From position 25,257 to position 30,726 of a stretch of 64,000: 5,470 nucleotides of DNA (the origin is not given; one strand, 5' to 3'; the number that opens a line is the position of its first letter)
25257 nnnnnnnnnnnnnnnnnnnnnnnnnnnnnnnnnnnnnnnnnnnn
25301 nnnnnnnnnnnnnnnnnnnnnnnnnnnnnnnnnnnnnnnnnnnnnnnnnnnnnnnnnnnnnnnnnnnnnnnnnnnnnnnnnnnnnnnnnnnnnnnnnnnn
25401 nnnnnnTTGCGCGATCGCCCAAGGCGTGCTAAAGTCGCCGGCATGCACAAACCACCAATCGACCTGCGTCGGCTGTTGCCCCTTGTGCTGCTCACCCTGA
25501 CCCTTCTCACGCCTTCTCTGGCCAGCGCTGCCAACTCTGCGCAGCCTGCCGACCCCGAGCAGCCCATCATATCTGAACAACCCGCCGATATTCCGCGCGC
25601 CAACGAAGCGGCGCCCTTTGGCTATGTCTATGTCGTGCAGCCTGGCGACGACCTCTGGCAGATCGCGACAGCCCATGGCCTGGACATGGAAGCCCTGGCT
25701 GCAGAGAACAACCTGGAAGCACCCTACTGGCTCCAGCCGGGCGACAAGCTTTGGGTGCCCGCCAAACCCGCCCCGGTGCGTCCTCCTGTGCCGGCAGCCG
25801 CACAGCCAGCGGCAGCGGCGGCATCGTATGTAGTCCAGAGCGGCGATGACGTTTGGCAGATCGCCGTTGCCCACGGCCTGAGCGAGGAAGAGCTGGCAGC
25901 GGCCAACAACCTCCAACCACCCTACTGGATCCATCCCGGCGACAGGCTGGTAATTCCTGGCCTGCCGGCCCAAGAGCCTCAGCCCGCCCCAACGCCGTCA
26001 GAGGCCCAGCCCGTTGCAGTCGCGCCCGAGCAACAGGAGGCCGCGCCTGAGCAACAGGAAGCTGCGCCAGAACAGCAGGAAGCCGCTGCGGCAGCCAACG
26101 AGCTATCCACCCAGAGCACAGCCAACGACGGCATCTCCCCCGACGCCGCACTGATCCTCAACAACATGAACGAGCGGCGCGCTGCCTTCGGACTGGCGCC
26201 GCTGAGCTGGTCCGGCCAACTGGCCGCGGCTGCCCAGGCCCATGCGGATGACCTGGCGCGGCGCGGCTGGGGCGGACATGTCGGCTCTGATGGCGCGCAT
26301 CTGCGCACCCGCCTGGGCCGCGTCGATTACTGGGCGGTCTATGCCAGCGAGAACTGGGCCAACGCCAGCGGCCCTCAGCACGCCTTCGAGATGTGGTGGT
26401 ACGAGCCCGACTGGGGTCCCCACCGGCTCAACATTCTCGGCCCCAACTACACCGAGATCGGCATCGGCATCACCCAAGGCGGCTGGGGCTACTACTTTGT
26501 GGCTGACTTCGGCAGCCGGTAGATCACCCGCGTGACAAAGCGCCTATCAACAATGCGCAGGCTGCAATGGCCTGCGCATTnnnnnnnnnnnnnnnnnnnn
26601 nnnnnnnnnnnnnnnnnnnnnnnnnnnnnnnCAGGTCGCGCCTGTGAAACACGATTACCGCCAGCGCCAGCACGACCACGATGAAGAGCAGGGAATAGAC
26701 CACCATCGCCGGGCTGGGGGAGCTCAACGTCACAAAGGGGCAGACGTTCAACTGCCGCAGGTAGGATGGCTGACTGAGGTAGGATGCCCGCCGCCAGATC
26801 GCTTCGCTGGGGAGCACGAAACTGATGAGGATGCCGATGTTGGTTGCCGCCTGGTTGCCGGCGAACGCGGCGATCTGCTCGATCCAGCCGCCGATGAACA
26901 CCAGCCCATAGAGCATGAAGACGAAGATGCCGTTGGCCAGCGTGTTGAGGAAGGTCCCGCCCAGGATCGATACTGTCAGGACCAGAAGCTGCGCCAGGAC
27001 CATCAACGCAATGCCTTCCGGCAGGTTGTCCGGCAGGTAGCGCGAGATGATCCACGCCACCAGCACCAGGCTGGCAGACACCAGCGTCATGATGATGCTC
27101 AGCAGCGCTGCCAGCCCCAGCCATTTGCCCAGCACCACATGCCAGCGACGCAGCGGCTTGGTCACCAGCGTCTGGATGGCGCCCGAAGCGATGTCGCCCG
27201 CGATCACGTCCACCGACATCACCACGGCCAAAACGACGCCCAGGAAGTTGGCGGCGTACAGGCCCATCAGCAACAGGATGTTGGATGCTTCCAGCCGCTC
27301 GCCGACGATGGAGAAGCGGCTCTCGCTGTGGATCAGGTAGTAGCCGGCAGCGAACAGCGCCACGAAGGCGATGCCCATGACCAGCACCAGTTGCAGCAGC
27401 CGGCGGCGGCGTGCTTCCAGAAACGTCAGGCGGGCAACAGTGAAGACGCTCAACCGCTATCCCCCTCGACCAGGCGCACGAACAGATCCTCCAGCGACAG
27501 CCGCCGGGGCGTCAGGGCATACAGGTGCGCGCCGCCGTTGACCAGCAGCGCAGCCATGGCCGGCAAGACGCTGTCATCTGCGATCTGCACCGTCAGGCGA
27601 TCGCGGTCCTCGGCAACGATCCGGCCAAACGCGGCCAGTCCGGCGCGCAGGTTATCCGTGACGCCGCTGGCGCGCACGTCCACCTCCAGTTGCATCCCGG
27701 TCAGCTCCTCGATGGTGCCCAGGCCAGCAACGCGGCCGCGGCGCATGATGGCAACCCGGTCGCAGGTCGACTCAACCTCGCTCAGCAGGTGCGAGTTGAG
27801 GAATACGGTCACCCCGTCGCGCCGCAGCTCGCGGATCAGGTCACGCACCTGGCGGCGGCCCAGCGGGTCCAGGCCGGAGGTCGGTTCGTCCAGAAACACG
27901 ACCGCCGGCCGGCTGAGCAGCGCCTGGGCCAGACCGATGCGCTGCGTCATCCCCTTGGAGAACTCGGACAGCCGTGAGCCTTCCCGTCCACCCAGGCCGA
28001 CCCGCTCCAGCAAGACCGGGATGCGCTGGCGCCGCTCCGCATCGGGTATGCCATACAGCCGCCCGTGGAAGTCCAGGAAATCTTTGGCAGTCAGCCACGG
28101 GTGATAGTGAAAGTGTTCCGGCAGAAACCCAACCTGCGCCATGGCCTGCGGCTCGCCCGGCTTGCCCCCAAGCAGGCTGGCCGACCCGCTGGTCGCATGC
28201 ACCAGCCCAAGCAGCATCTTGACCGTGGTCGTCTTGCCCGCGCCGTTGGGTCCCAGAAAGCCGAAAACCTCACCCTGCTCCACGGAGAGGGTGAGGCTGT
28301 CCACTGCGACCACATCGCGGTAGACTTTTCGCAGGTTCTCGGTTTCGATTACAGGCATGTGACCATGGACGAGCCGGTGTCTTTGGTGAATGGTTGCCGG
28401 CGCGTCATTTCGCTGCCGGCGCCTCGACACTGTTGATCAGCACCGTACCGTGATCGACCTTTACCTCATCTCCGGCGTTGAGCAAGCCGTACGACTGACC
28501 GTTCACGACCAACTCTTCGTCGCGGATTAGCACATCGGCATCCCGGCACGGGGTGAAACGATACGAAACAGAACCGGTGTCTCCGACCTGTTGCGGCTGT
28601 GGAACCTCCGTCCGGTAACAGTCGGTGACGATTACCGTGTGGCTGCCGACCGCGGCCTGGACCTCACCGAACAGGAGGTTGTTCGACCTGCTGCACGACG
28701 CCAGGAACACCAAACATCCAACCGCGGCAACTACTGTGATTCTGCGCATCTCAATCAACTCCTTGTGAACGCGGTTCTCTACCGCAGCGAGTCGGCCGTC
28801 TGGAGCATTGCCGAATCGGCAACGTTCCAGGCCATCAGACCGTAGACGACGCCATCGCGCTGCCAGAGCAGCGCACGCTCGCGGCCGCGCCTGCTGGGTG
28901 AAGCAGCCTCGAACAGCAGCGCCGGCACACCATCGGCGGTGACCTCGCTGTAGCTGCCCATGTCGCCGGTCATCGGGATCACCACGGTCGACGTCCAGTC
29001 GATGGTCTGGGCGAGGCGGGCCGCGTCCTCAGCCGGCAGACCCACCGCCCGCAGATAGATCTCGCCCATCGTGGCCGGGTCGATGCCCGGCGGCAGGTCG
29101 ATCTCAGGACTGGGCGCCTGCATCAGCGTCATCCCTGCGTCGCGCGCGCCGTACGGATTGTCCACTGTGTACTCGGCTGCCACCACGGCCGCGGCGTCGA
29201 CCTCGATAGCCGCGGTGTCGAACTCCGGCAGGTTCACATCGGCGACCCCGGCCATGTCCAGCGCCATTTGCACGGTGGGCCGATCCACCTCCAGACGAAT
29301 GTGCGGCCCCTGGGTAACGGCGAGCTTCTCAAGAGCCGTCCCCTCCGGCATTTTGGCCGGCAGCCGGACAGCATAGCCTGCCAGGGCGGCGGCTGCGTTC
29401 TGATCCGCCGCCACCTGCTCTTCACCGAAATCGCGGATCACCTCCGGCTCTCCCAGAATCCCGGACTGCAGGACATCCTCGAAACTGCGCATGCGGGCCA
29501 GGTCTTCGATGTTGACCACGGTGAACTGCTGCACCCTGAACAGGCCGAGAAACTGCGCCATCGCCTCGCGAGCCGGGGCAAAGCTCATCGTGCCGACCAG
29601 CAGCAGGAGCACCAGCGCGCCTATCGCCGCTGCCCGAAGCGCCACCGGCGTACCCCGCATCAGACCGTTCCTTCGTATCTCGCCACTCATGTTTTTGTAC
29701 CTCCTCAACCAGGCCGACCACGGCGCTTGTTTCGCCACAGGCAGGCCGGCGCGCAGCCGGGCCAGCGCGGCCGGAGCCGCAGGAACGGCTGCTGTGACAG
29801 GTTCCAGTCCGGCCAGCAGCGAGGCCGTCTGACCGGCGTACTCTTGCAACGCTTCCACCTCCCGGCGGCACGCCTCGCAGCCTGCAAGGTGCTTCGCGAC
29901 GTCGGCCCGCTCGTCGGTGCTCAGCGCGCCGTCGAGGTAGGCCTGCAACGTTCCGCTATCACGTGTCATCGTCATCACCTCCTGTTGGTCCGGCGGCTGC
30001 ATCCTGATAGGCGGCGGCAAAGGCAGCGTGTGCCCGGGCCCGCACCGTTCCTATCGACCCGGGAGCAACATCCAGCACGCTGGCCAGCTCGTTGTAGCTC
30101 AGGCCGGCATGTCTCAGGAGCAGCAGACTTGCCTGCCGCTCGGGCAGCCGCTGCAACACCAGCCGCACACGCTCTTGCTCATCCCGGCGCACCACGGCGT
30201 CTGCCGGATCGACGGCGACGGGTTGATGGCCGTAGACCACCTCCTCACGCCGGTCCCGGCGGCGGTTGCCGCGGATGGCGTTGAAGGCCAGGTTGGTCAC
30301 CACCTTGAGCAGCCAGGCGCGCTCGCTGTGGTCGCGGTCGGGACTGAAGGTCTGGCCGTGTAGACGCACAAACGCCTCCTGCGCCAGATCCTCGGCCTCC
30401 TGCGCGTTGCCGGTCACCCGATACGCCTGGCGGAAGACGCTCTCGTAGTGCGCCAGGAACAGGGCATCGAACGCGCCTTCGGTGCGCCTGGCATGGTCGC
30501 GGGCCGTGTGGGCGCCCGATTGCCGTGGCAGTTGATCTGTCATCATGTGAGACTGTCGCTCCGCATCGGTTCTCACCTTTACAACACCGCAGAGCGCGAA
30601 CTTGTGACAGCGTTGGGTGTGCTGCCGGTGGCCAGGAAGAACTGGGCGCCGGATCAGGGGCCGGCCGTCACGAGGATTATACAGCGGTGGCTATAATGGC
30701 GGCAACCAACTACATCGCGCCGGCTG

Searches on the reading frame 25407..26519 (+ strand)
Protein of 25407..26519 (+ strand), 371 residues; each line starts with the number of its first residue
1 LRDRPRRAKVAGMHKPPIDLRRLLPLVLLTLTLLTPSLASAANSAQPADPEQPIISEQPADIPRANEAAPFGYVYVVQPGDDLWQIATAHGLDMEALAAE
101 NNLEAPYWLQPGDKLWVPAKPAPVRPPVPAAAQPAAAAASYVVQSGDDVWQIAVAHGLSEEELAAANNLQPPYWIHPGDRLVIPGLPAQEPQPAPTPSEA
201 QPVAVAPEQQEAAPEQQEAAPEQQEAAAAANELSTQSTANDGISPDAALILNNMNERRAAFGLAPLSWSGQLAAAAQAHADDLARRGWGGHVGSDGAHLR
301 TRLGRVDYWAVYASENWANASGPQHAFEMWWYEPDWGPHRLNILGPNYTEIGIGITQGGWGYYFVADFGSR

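Call 58: search_protein_families(library=pfam, proteins=[window:25407-26519:+], max_evalue=0.0001)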
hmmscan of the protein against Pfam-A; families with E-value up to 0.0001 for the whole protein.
window:25407-26519:+ (371 aa): 4 families
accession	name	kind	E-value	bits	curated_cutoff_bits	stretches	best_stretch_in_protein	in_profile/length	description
PF01476.26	LysM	-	6.2e-30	103.3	20.9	2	141-184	1-43/43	LysM domain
PF00188.32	CAP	-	1.6e-20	74.6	21.1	1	251-368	1-117/117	Cysteine-rich secretory protein family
PF23473.1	LysM3_LYK4_5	-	1.2e-08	35.3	29.3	0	140-180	4-43/48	LYK4/5 LysM3 domain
PF23462.1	LysM3_NFP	-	1.4e-05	26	28.1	0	140-169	4-33/48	NFP LysM3 domain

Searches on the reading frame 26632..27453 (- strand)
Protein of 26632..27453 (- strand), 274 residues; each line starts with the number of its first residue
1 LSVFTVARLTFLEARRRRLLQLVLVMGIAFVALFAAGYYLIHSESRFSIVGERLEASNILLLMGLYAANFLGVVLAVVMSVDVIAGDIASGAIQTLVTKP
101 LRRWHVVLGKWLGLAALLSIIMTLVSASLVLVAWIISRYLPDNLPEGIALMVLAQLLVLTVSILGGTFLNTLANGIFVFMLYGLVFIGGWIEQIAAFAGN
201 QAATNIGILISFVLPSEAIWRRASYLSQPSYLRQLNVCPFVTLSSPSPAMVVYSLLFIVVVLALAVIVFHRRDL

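Call 58: search_protein_families(library=pfam, proteins=[window:26632-27453:-], max_evalue=0.0001)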
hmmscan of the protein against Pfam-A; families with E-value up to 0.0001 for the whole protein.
window:26632-27453:- (274 aa): 1 family
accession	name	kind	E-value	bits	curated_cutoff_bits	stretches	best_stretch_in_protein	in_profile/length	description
PF12679.13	ABC2_membrane_2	-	4.9e-19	69.1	27.2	1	5-274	2-283/283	ABC-2 family transporter protein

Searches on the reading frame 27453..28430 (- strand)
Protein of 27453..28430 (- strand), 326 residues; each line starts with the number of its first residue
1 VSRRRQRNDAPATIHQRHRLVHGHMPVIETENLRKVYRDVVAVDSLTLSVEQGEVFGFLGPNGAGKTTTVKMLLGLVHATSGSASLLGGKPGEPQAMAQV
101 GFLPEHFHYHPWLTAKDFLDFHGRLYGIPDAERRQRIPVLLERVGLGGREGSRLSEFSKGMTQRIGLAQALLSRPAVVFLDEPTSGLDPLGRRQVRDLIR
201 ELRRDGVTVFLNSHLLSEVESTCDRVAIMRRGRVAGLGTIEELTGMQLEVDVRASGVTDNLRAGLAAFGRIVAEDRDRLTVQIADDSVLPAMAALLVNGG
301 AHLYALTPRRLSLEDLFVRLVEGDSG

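Call 58: search_protein_families(library=pfam, proteins=[window:27453-28430:-], max_evalue=0.0001)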
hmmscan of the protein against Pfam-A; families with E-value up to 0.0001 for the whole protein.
window:27453-28430:- (326 aa): 2 families
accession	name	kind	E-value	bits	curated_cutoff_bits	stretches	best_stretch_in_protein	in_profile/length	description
PF00005.33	ABC_tran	-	3.2e-27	96.2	25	1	44-185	2-137/137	ABC transporter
PF13304.12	AAA_21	-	2e-12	48.3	27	1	147-216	228-300/304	AAA domain, putative AbiEii toxin, Type IV TA system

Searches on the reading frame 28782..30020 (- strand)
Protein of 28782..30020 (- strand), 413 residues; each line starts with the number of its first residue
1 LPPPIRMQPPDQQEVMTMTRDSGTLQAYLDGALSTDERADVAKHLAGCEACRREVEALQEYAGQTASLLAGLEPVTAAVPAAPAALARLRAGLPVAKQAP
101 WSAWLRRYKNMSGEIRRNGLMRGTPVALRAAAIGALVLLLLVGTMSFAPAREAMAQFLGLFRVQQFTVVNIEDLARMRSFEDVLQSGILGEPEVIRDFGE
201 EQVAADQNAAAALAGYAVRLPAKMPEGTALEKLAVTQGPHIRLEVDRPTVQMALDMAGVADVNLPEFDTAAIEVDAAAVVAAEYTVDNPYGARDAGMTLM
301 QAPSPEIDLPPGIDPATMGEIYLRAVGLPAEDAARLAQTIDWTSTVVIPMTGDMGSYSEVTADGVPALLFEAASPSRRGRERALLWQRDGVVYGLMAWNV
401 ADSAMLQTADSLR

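Call 58: search_protein_families(library=pfam, proteins=[window:28782-30020:-], max_evalue=0.0001)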
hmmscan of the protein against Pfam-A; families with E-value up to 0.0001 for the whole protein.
window:28782-30020:- (413 aa): 1 family
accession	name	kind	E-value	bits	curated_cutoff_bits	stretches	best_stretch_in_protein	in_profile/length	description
PF13490.11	zf-HC2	-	8.6e-10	39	22.2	1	25-52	8-35/35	Putative zinc-finger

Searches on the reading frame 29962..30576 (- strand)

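Call 58: search_protein_families(library=pfam, proteins=[window:29962-30576:-], max_evalue=0.0001)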
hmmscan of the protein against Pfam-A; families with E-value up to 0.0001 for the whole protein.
window:29962-30576:- (205 aa): 2 families
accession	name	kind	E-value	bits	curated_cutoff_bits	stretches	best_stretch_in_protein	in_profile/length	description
PF04542.20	Sigma70_r2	-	2.9e-16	59.5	24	1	39-107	1-71/71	Sigma-70 region 2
PF08281.18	Sigma70_r4_2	-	7.4e-07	29.2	25.7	1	135-182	2-50/54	Sigma-70, region 4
